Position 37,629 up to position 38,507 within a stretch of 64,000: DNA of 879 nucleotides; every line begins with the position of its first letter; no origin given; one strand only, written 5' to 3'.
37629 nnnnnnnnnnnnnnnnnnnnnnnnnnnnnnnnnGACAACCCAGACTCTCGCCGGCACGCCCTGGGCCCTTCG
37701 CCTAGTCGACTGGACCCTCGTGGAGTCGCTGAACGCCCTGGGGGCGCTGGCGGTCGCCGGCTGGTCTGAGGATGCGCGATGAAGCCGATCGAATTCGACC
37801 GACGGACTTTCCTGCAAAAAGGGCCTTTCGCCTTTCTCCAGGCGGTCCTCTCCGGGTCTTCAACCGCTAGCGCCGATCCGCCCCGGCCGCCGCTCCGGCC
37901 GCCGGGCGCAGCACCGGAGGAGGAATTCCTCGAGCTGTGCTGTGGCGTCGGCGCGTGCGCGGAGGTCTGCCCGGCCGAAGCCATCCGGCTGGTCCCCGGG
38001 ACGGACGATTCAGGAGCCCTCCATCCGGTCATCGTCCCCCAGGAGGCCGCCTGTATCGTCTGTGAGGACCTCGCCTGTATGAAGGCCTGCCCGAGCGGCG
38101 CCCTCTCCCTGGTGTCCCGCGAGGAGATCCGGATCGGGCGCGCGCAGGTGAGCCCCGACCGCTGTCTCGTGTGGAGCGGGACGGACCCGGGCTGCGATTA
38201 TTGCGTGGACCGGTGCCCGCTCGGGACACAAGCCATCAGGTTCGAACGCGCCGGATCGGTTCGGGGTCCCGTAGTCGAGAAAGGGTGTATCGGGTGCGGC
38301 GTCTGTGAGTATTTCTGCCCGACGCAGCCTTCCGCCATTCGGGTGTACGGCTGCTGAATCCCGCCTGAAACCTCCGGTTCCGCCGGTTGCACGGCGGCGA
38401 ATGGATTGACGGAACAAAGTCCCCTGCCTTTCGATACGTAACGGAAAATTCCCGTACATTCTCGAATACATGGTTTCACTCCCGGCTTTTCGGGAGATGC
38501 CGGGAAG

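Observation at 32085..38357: Atypical Nap-like periplasmic molybdoenzyme module: class-I-type diheme cytochrome, NapA-like, NapG-like, extended NapH-like and a second NapG-like, with no NapB/NapC/NapD/NapF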

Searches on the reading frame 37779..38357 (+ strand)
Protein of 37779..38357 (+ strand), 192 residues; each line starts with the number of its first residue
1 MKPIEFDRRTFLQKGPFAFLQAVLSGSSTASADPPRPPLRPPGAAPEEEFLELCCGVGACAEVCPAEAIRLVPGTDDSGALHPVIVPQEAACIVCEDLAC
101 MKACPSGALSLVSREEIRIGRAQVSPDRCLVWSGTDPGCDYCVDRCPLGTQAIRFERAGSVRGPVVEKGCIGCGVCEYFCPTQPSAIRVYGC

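Call 3: search_protein_families(library=pfam, proteins=[window:37779-38357:+], max_evalue=0.01)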
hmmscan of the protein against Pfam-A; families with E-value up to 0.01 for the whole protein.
window:37779-38357:+ (192 aa): 13 families
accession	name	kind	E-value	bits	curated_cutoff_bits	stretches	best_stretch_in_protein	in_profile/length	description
PF12838.12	Fer4_7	-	5.9e-17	62.3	27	3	92-148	2-50/52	4Fe-4S dicluster domain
PF14697.11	Fer4_21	-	3.9e-10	40.2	35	2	138-183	10-54/59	4Fe-4S dicluster domain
PF13237.11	Fer4_10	-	4.4e-10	39.8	25.5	2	138-181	11-53/53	4Fe-4S dicluster domain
PF00037.32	Fer4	-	2.4e-08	33.9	21.1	1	167-182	5-20/24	4Fe-4S binding domain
PF13187.11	Fer4_9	-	3e-08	34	27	3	138-183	4-50/52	4Fe-4S dicluster domain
PF12837.12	Fer4_6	-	3.6e-07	30.3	25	0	89-109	6-24/24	4Fe-4S binding domain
PF13534.11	Fer4_17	-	2.7e-06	28.3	22.2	0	47-67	39-59/61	4Fe-4S dicluster domain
PF13484.11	Fer4_16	-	7.4e-06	27.1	30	0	92-148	2-65/66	4Fe-4S double cluster binding domain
PF13183.11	Fer4_8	-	2.5e-05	25.2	27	0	47-67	47-67/68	4Fe-4S dicluster domain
PF25160.1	LdpA_Fe-S-bd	-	6.6e-05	23.1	27.6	0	50-70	24-44/49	LdpA Fe-S cluster-binding domain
PF12797.12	Fer4_2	-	0.0013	19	24.5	1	167-182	7-22/22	4Fe-4S binding domain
PF12798.12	Fer4_3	-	0.0057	17.9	27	0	170-182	1-13/15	4Fe-4S binding domain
PF12800.12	Fer4_4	-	0.0089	16.8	24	1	169-182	3-16/17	4Fe-4S binding domain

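Call 4: search_protein_families(library=ncbifam, proteins=[window:37779-38357:+], max_evalue=0.01)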
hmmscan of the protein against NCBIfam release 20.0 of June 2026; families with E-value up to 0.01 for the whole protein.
window:37779-38357:+ (192 aa): 46 families (the best 25 are shown)
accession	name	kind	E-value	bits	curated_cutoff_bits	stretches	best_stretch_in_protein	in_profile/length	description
NF007012.0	PRK09476.1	equivalog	1.4e-29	103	269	1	9-189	12-205/254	ferredoxin-type protein NapG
TIGR00397.1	mauM_napG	subfamily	7.9e-25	87.7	178.85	1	19-189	24-196/213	MauM/NapG family ferredoxin-type protein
TIGR00402.1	napF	equivalog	4.4e-10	39.7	102.2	1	38-182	21-145/149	ferredoxin-type protein NapF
NF042909.1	FMH_DH_FwdF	exception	1.7e-09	37.2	375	1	52-122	257-323/336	tungsten-dependent formylmethanofuran dehydrogenase subunit FwdF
NF007205.0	PRK09626.1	equivalog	2.8e-08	33.7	93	1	129-182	10-68/105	2-oxoglutarate-acceptor oxidoreductase subunit OorD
TIGR01971.1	NuoI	subfamily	1.3e-07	31.2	113.05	1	52-116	42-105/121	NADH-quinone oxidoreductase, chain I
NF004914.0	PRK06273.1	equivalog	3e-07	30.4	163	0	88-148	49-107/167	ferredoxin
NF040864.1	HgcB_ferredoxin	equivalog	1.3e-06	28.2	99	1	52-111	14-63/93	mercury methylation ferredoxin HgcB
NF009053.0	PRK12387.1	subfamily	2e-06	27.7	204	0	90-154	38-91/180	formate hydrogenlyase complex iron-sulfur subunit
TIGR04395.1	cutC_activ_rSAM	equivalog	2.9e-06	26.8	360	1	53-114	55-108/309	choline TMA-lyase-activating enzyme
TIGR02179.1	PorD_KorD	subfamily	4.4e-06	26.7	60.05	0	52-73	55-76/78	2-oxoacid:acceptor oxidoreductase, delta subunit, pyruvate/2-ketoisovalerate family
NF038196.1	ferrodoxin_EFR1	subfamily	6.4e-06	26.4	75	1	52-113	184-233/242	EFR1 family ferrodoxin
TIGR02951.1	DMSO_dmsB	equivalog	1.7e-05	24.9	214.1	1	90-154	62-115/161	DMSO/selenate family reductase complex B subunit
TIGR03048.1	PS_I_psaC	equivalog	1.9e-05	24.8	130.65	1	137-190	11-67/80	photosystem I iron-sulfur center protein PsaC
NF004541.0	PRK05888.2-2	equivalog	2.6e-05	24.1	217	1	50-110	59-112/168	NADH-quinone oxidoreductase subunit NuoI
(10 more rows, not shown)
